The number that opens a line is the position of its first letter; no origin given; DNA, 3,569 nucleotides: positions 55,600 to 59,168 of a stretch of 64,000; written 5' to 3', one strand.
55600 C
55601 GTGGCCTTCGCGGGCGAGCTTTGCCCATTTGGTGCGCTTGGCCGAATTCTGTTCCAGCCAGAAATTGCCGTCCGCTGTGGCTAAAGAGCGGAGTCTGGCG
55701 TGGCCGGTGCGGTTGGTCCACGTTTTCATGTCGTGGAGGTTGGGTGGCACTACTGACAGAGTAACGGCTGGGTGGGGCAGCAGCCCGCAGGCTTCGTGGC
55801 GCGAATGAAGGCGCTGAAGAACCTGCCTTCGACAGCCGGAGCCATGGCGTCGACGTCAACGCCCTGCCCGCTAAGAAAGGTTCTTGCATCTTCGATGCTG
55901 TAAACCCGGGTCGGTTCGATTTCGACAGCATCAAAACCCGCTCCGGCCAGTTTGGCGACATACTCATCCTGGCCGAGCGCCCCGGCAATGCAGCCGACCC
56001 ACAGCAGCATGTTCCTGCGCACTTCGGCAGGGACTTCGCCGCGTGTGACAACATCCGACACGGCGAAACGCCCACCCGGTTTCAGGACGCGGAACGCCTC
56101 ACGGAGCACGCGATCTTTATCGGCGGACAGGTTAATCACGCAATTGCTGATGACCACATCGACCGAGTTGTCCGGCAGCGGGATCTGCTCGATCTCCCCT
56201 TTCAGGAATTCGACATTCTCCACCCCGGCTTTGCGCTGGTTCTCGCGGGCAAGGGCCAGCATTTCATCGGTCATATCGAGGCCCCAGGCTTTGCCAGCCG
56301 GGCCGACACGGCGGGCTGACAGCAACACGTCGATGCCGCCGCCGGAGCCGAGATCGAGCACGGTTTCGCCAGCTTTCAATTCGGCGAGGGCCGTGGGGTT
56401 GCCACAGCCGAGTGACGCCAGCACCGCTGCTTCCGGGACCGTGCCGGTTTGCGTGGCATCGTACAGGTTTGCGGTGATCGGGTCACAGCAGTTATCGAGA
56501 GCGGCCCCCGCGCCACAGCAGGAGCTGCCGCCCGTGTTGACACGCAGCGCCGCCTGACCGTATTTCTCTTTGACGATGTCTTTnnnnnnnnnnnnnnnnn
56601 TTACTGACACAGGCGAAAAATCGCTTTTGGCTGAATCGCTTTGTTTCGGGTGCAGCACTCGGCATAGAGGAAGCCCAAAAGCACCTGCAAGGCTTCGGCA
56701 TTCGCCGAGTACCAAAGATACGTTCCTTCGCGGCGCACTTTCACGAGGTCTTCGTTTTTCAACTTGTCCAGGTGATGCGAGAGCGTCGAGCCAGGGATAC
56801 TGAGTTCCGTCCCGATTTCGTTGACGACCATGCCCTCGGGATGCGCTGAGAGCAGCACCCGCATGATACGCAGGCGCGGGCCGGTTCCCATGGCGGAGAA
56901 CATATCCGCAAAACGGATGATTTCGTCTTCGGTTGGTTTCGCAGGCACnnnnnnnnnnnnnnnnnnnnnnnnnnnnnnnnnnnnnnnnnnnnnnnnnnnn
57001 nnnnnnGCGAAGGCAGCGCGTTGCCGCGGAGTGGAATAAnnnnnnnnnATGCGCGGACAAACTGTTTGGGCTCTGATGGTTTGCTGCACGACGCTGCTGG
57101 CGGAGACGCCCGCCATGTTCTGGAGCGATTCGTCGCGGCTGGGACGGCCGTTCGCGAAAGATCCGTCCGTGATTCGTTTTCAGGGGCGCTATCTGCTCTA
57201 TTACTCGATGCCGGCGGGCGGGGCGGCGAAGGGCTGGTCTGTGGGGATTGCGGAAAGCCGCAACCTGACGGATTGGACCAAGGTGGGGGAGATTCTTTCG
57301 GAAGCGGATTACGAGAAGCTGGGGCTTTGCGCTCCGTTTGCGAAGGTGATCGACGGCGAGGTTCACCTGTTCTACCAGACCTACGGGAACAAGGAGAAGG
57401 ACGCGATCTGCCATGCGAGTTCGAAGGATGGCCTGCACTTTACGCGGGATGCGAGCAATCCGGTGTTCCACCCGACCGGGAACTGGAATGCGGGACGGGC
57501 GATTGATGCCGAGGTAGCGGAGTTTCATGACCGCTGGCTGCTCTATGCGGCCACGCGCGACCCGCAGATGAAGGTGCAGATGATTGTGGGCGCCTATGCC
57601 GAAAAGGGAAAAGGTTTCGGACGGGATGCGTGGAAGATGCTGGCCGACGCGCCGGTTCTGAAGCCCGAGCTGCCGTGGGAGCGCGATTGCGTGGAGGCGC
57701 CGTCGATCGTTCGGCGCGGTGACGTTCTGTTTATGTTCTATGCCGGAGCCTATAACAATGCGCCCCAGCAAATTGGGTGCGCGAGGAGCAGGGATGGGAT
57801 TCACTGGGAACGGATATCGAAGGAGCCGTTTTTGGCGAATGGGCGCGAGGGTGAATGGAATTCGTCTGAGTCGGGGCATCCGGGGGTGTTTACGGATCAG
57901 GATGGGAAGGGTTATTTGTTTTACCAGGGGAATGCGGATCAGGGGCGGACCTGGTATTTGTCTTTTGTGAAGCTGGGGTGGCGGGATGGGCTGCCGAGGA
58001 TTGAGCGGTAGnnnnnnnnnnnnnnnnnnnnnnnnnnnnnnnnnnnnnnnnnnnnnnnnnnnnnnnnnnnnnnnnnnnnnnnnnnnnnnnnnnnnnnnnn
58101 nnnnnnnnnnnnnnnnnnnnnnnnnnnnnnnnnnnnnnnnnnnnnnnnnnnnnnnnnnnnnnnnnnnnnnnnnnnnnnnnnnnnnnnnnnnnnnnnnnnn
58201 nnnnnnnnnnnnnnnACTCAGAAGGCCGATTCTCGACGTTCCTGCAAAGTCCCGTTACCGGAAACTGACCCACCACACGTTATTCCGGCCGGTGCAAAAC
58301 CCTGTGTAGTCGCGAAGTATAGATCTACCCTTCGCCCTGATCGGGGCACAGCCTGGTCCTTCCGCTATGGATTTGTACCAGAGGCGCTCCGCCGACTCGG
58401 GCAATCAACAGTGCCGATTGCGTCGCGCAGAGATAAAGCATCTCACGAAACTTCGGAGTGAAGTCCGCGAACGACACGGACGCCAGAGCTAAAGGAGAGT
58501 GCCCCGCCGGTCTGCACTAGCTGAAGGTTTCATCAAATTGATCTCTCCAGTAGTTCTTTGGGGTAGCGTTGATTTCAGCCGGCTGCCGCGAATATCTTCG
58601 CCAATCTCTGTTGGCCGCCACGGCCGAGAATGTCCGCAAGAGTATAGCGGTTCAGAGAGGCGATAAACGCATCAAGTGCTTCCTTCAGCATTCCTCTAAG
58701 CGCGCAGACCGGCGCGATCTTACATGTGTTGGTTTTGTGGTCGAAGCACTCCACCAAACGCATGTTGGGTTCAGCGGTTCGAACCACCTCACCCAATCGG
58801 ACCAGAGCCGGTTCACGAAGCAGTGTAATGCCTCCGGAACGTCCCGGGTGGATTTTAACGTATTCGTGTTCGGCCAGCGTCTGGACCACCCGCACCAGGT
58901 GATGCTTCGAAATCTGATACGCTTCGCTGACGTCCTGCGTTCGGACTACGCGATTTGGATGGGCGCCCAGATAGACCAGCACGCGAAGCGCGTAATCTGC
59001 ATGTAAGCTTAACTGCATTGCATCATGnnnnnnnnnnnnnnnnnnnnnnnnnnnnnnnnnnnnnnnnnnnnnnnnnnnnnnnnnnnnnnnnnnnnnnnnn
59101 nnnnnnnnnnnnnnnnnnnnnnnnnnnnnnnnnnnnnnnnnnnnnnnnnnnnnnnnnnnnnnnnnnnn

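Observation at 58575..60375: Split flavohaemoglobin-like NO-detoxification module: truncated haemoglobin N, a 2Fe-2S/FNR reductase, and an Rrf2 (NsrR-like) regulator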

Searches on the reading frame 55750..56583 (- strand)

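Call 4: search_protein_families(library=pfam, proteins=[window:55750-56583:-], max_evalue=0.01)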
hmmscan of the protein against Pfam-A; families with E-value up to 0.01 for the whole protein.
window:55750-56583:- (277 aa): 18 families
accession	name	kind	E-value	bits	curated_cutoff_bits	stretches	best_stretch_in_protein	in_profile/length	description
PF13847.12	Methyltransf_31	-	3.6e-38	130.9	27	1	70-208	2-137/145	Methyltransferase domain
PF08241.18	Methyltransf_11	-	1.9e-24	86.5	21.2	1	76-174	1-94/95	Methyltransferase domain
PF13649.12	Methyltransf_25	-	1.4e-23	83.8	27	1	75-171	1-97/97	Methyltransferase domain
PF01209.24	Ubie_methyltran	-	6e-20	72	20.1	1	69-177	45-153/233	ubiE/COQ5 methyltransferase family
PF08242.18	Methyltransf_12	-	8.8e-14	52.5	30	1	76-173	1-98/98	Methyltransferase domain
PF13489.12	Methyltransf_23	-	6.3e-11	42.7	27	1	65-185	16-126/164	Methyltransferase domain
PF05148.21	Methyltransf_8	-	5.3e-08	33.4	27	1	128-182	110-163/219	Hypothetical methyltransferase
PF06325.19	PrmA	-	5.7e-08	33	22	1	69-180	159-263/296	Ribosomal protein L11 methyltransferase (PrmA)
PF01135.25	PCMT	-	1.3e-07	32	20.3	1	65-172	67-168/210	Protein-L-isoaspartate(D-aspartate) O-methyltransferase (PCMT)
PF20922.3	Anamorsin_N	-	2.1e-06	28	27.1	1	117-183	32-95/163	Anamorsin, N-terminal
PF05175.20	MTS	-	2.4e-06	27.8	23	1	71-175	31-138/170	Methyltransferase small domain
PF01170.24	UPF0020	-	1e-05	25.8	22.3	1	98-147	78-128/197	RMKL-like, methyltransferase domain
PF01728.25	FtsJ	-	0.0033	17.8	24.1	1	69-158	19-109/181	FtsJ-like methyltransferase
PF01596.23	Methyltransf_3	-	0.0048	16.7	22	1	66-185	39-162/204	O-methyltransferase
PF02353.26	CMAS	-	0.0059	16.4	27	1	67-191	58-180/273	Mycolic acid cyclopropane synthetase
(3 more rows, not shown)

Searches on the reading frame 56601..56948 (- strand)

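Call 4: search_protein_families(library=pfam, proteins=[window:56601-56948:-], max_evalue=0.01)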
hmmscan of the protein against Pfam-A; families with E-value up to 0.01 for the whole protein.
window:56601-56948:- (115 aa): 8 families
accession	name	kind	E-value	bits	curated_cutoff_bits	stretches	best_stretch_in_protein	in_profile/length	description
PF12840.13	HTH_20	-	2.8e-09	37.2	27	1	25-72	6-51/51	Helix-turn-helix domain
PF01022.26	HTH_5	-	4.6e-08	33.3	22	1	25-70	4-46/47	Bacterial regulatory protein, arsR family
PF12802.13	MarR_2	-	3.7e-05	24.2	27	1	33-75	14-56/61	MarR family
PF09339.16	HTH_IclR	-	0.0039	17.4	22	1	32-70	11-49/52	IclR helix-turn-helix domain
PF24038.1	DUF7347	-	0.005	17.5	27.6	1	14-74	2-62/77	Domain of unknown function (DUF7347)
PF20024.5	DUF6432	-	0.006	17.3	29.6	1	27-76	16-65/97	Family of unknown function (DUF6432)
PF13412.12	HTH_24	-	0.0075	16.3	21.9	0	32-70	12-48/48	Winged helix-turn-helix DNA-binding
PF01978.25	TrmB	-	0.0094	16.2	25.6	0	38-81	21-63/68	Sugar-specific transcriptional regulator TrmB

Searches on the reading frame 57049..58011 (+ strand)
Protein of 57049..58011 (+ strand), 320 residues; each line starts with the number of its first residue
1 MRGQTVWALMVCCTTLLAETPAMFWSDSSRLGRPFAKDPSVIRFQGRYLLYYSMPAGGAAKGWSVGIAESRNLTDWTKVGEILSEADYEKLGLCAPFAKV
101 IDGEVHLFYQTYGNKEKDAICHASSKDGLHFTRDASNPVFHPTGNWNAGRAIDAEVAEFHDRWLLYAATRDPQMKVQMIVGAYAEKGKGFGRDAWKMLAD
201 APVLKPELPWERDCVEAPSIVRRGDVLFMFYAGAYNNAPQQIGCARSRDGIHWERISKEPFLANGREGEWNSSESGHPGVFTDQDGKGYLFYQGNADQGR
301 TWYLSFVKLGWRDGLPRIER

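Call 4: search_protein_families(library=pfam, proteins=[window:57049-58011:+], max_evalue=0.01)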
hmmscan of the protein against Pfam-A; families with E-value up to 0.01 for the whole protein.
window:57049-58011:+ (320 aa): 4 families
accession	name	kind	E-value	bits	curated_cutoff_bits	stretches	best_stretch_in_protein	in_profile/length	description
PF04616.20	Glyco_hydro_43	-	3.5e-19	69.7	32.2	1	35-314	9-286/288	Glycosyl hydrolases family 43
PF00251.26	Glyco_hydro_32N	-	3.5e-12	47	22.1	1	41-172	15-153/307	Glycosyl hydrolases family 32 N-terminal domain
PF04041.19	Glyco_hydro_130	-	1.2e-08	34.8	26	0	104-175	52-124/320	beta-1,4-mannooligosaccharide phosphorylase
PF13088.12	BNR_2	-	0.0012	18.8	31.4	0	67-169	20-129/277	BNR repeat-like domain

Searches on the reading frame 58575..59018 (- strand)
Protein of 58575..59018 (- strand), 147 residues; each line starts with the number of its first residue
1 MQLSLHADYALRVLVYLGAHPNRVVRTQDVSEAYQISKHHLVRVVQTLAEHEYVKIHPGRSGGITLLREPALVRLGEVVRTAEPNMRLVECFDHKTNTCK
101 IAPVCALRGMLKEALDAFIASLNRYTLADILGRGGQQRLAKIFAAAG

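Call 4: search_protein_families(library=pfam, proteins=[window:58575-59018:-], max_evalue=0.01)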
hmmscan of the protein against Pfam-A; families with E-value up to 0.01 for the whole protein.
window:58575-59018:- (147 aa): 4 families
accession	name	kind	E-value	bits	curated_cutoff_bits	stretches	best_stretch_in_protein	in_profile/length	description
PF02082.26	Rrf2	-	2.4e-32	112.3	30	1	6-131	4-130/132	Iron-dependent Transcriptional regulator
PF12802.13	MarR_2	-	5.1e-05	23.8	27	1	11-57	8-53/61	MarR family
PF09339.16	HTH_IclR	-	0.002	18.3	22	0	10-55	5-49/52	IclR helix-turn-helix domain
PF13463.12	HTH_27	-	0.0048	17.6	22.2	0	16-57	11-51/68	Winged helix DNA-binding domain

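Call 7: search_protein_families(library=ncbifam, proteins=[window:58575-59018:-], max_evalue=0.001)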
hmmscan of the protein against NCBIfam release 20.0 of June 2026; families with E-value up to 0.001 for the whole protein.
window:58575-59018:- (147 aa): 7 families
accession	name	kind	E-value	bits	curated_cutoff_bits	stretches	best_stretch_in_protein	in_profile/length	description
NF008240.0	PRK11014.1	equivalog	3.2e-30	105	182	1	1-132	1-129/141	nitric oxide-sensing transcriptional repressor NsrR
TIGR00738.1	rrf2_super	superfamily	8.2e-30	103.4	73.3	1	1-131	1-131/132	Rrf2 family transcriptional regulator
NF008886.0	PRK11920.1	equivalog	9.1e-30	103.4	193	1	1-132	1-132/153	iron-responsive transcriptional regulator RirA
TIGR02944.1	suf_reg_Xantho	equivalog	4.4e-12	46.5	110.65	1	3-130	4-130/130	SUF system Fe-S cluster assembly regulator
NF047409.1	Cys_reg_CymR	equivalog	3.2e-09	37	195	1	1-117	1-117/139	cysteine metabolism transcriptional regulator CymR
TIGR02010.1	IscR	equivalog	1.9e-08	34.2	207.55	1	1-131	1-130/135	Fe-S cluster assembly transcriptional regulator IscR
NF041852.1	trans_reg_HypR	equivalog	1.1e-06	28.7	180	1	6-102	4-102/139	redox-sensitive transcriptional regulator HypR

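Call 27: search_solved_structures(query=window:58575-59018:-, show_alignments=3, max_evalue=0.00001)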
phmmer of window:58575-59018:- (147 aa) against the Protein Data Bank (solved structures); distinct sequences matched with E-value up to 0.00001: 3.
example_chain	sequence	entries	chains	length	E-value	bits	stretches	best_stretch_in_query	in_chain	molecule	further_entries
5n07_A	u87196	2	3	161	3.8e-11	46.6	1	1-132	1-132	HTH-type transcriptional repressor NsrR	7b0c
5n08_A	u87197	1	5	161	1.6e-07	34.9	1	1-132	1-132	HTH-type transcriptional repressor NsrR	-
2y75_A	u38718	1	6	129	9.9e-06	29.1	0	3-118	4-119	HTH-TYPE TRANSCRIPTIONAL REGULATOR CYMR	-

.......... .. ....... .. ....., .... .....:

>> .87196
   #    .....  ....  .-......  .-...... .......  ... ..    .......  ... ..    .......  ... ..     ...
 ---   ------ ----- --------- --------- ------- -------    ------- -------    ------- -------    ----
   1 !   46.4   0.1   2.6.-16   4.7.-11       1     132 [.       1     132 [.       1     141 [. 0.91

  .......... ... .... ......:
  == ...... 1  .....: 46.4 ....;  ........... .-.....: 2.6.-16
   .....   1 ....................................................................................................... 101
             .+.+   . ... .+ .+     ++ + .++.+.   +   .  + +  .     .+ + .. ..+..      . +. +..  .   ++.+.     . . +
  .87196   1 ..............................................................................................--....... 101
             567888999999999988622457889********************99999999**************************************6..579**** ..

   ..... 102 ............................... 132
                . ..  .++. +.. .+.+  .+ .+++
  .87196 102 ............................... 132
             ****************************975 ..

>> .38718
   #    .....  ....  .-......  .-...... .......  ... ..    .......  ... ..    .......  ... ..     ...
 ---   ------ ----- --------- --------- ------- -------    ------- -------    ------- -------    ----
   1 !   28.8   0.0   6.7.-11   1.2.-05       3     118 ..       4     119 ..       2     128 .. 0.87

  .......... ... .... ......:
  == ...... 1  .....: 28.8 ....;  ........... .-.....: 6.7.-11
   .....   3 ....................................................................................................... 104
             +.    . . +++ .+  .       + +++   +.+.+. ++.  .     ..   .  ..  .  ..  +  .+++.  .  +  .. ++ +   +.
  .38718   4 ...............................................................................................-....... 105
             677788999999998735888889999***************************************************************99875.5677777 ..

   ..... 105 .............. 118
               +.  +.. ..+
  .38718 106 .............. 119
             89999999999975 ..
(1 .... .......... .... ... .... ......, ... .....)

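Call 51: list_cluster_members(proteins=[P0001, P0122, window:58575-59018:-])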
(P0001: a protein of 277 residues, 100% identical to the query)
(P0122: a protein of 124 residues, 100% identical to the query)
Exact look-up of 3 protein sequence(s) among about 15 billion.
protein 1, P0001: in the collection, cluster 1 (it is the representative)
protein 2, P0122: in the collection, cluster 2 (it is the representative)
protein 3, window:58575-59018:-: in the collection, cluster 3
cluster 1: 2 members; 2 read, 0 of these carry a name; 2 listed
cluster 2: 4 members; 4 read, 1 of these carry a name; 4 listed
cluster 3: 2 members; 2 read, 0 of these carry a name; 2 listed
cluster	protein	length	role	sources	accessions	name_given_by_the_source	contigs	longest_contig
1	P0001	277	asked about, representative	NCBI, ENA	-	-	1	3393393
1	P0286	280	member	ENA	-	-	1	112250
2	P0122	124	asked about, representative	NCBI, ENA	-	-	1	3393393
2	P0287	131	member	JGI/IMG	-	hemoglobin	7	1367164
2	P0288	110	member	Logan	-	-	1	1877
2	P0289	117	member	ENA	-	-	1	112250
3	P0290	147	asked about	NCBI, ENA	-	-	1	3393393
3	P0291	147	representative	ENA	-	-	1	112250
